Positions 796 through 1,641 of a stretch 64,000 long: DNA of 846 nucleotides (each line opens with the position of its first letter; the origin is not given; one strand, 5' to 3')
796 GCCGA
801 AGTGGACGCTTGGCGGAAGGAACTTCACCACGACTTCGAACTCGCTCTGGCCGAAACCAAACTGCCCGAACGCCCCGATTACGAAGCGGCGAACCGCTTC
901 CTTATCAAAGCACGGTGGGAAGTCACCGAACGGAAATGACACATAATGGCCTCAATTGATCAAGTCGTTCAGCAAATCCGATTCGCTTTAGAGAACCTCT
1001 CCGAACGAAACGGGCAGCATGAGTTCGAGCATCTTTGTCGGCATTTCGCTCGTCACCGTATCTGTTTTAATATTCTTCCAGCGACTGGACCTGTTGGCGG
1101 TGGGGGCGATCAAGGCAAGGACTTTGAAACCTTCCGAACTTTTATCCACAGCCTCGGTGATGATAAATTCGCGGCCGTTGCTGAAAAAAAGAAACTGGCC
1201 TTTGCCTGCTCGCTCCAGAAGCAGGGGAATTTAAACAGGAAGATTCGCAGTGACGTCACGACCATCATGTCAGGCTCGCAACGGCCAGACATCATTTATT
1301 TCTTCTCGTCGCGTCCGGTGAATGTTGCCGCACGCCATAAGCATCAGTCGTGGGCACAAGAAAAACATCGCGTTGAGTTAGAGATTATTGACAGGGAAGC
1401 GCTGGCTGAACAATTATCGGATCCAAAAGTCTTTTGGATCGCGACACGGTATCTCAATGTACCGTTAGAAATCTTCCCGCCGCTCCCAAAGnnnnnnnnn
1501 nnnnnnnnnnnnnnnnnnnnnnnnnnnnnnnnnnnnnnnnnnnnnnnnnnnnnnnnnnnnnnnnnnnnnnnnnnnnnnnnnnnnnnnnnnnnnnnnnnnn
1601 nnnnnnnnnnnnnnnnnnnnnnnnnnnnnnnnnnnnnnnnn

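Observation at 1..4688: NTase / 974-aa Mrr-like protein / NTase: translationally coupled cassette not matching any named conflict system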

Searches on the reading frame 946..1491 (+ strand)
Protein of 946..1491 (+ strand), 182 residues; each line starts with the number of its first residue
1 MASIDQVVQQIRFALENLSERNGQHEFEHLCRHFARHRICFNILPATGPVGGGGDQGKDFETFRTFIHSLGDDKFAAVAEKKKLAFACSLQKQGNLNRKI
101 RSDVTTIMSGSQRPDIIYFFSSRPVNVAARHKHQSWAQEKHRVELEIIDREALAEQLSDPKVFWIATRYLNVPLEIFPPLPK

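Call 43: search_solved_structures(query=A3, max_evalue=10, show_alignments=3)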
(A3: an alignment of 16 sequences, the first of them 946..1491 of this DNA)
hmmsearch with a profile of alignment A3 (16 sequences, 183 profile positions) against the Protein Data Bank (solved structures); distinct sequences matched with E-value up to 10: 0.

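Call 53: search_protein_representatives(alignment_id=A3)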
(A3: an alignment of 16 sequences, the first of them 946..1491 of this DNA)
Query: 16 sequences, 183 profile positions. Proteins with E-value up to 0.001 (for the whole library): 1288; up to 1e-10: 1012; up to 1e-30: 511. The best 150 are listed.
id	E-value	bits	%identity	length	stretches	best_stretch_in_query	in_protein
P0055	1.2e-88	312.0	-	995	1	1-181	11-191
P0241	7.2e-87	306.2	-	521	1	1-181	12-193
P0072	2.8e-85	301.0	-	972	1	1-181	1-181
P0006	3.8e-84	297.3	-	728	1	1-181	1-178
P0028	8.0e-84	296.3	-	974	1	1-182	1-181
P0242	1.1e-83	295.9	-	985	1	1-181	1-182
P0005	1.6e-83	295.3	-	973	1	1-180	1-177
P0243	5.7e-82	290.2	-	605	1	1-181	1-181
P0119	8.2e-82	289.7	-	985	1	1-181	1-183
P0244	1.7e-81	288.6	-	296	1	1-181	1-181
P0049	3.3e-81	287.7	-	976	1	2-181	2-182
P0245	9.3e-80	283.0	-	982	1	1-181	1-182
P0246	1.2e-79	282.7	-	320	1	2-181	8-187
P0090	1.8e-79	282.1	-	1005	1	1-181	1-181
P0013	7.4e-79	280.1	-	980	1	1-181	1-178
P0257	1.7e-75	269.1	-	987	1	1-180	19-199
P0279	1.4e-71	256.3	-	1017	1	1-175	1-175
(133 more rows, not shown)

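Call 54: predict_structure(alignment_id=A3)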
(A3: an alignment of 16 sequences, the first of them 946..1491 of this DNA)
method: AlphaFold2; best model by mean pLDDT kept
length: 182 residues; sequences in the alignment: 16
mean_pLDDT: 78.2   pTM: 0.74
mean pLDDT of the five models: 78.2, 78.0, 77.1, 73.3, 58.0
residues with pLDDT >= 90: 74; 70-90: 63; 50-70: 13; < 50: 32
segments of 3 or more residues with pLDDT < 50: 42-73
pLDDT, mean of each block of 10 residues (from residue 1): 89 92 87 79 40 38 37 51 83 86 89 87 93 97 94 93 92 85 65
secondary structure, 60 per line:
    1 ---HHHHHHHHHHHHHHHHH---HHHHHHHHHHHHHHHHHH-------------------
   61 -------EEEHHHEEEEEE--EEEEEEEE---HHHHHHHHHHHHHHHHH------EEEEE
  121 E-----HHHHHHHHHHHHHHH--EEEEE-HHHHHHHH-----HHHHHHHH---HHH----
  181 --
elements in order: H4-20 H24-41 E68-70 E74-79 E82-89 H93-109 E116-121 H127-141 E144-148 H150-157 H163-170

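Call 58: fold_search(model_id=the predicted structure, library=pdb)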
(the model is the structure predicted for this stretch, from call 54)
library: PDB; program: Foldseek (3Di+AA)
matches with E <= 10: 876; with E <= 0.001: 0
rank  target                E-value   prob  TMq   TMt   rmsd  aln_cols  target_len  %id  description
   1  8dgf_A                2.1e-02  1.00  0.43  0.06   3.3       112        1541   10  Avs4 bound to phage PhiV-1 portal (released 2022-08-03)
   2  1x1p                  4.9e-02  0.41  0.22  0.19  11.2       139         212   13  Crystal structure of Tk-RNase HII(1-197)-A(28-42) (released 2006-01-17)
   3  8q3b_E                5.8e-02  0.99  0.35  0.32   3.4        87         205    8  The closed state of the ASFV apo-RNA polymerase (released 2024-02-14)
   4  1xmx                  5.8e-02  0.66  0.26  0.15   6.5        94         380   18  Crystal structure of protein VC1899 from Vibrio cholerae (released 2004-11-16)
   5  2dfe                  7.9e-02  0.54  0.22  0.20   7.0        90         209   17  Crystal structure of Tk-RNase HII(1-200)-C (released 2007-03-06)
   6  2dff                  8.4e-02  0.51  0.22  0.19   7.1        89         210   17  Crystal structure of Tk-RNase HII(1-204)-C (released 2007-03-06)
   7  8q3k_E                8.9e-02  0.97  0.35  0.32   3.5        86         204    6  The open state of the ASFV apo-RNA polymerase (released 2024-02-14)
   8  1wtd_A                1.1e-01  0.57  0.31  0.23   7.6       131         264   10  Crystal structure of type II restrcition endonuclease, EcoO109I DNA-free form (released 2004-12-14)
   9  2dfh                  1.4e-01  0.44  0.22  0.19   7.2        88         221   17  Crystal structure of Tk-RNase HII(1-212)-C (released 2007-03-06)
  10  1uax_A                1.4e-01  0.54  0.22  0.19   7.4        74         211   18  Crystal structure of the ribonuclease H2 from Pyrococcus horikoshii OT3 (released 2004-06-29)
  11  7b0u_0                1.5e-01  0.54  0.27  0.20  10.4       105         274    8  Stressosome complex from Listeria innocua (released 2021-12-01)
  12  1io2                  1.5e-01  0.38  0.21  0.19   6.8        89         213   15  Crystal structure of type 2 ribonuclease h from hyperthermophilic archaeon, thermococcus kodakaraensis kod1 (released 2001-04-18)
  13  8j3p_A                1.8e-01  0.87  0.25  0.13   3.2        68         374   13  Formate dehydrogenase mutant from from Candida dubliniensis M4 complexed with NADP+ (released 2023-09-20)
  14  2inb                  2.2e-01  0.69  0.30  0.40   4.5        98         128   14  Crystal structure of an XisH family protein (ZP_00107633.1) from Nostoc punctiforme PCC 73102 at 1.60 A resolution (released 2006-10-24)
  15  6k3j_MODEL_1_A        2.2e-01  0.18  0.21  0.21   7.3       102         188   12  Solution structure of APOBEC3G-CD2 with ssDNA, Product A (released 2019-06-12)
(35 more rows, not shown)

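Call 82: search_protein_families(library=pfam, proteins=[P0257, P0279], max_evalue=0.001)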
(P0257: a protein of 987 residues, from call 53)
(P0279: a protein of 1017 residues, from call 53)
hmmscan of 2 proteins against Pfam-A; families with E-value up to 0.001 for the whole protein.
P0257 (987 aa): 6 families
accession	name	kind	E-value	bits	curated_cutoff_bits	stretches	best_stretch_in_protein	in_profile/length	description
PF13424.12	TPR_12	-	1e-09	38.9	30.1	1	903-967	8-74/77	Tetratricopeptide repeat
PF07719.23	TPR_2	-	1.1e-06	28.7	27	0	938-965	1-28/34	Tetratricopeptide repeat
PF05729.18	NACHT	-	5.3e-06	26.8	26.7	1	256-413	10-161/167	NACHT domain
PF00515.34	TPR_1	-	0.00052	20.2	27.8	0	901-925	4-28/34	Tetratricopeptide repeat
PF13191.12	AAA_16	-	0.0007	20.6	32.6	0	227-343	2-142/167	AAA ATPase domain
PF13181.12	TPR_8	-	0.00075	19.9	25.7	0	758-779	6-27/34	Tetratricopeptide repeat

P0279 (1017 aa): 18 families
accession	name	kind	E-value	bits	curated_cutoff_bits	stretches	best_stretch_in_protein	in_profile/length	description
PF13424.12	TPR_12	-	4.4e-74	245.1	30.1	5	753-822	7-76/77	Tetratricopeptide repeat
PF13374.12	TPR_10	-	1e-60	200.6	27.5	6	622-659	1-38/42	Tetratricopeptide repeat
PF07719.23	TPR_2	-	2.5e-41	136.8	27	2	623-655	1-33/34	Tetratricopeptide repeat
PF24885.1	TPR_NPHP3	-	1.4e-39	136.4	100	4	830-946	96-212/239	Nephrocystin-3 TPR domain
PF00515.34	TPR_1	-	1.5e-38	129.5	27.8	2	623-655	1-33/34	Tetratricopeptide repeat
PF13181.12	TPR_8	-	3.4e-36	120.7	25.7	3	708-738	2-32/34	Tetratricopeptide repeat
PF13428.12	TPR_14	-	2.7e-18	65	23.5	0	625-655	3-33/44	Tetratricopeptide repeat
PF13176.12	TPR_7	-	4.3e-18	64.2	27.9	0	710-738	2-30/36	Tetratricopeptide repeat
PF13432.12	TPR_16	-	3.4e-15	56.6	32.7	1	629-692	3-58/65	Tetratricopeptide repeat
PF17874.7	TPR_MalT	-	5.2e-15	56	45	1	614-738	31-153/336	MalT-like TPR region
PF13431.12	TPR_17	-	5.7e-10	39.1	24.4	0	707-727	13-33/34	Tetratricopeptide repeat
PF13371.12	TPR_9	-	6.8e-09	36.1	35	0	714-778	2-58/73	Tetratricopeptide repeat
PF13174.12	TPR_6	-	4e-08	33.8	26.3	0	628-651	5-28/33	Tetratricopeptide repeat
PF13414.12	TPR_11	-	3.4e-07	30.3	26.8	0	798-823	1-26/42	TPR repeat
PF00931.28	NB-ARC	-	1.6e-05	24.7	23.5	1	215-391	4-187/248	NB-ARC domain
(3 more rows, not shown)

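Call 84: search_protein_families(library=padloc, proteins=[P0257, P0279], max_evalue=0.001)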
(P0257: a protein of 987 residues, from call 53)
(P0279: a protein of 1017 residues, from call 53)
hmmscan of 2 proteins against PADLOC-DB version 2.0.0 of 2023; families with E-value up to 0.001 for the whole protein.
P0257 (987 aa): 0 families

P0279 (1017 aa): 2 families
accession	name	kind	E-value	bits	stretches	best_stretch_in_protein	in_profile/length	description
PDLC01169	TPR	-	5.7e-10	37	1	623-736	109-217/252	TPR repeats containing protein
PDLC01171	TPR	-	1e-08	32.6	0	623-699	179-250/504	TPR repeats containing protein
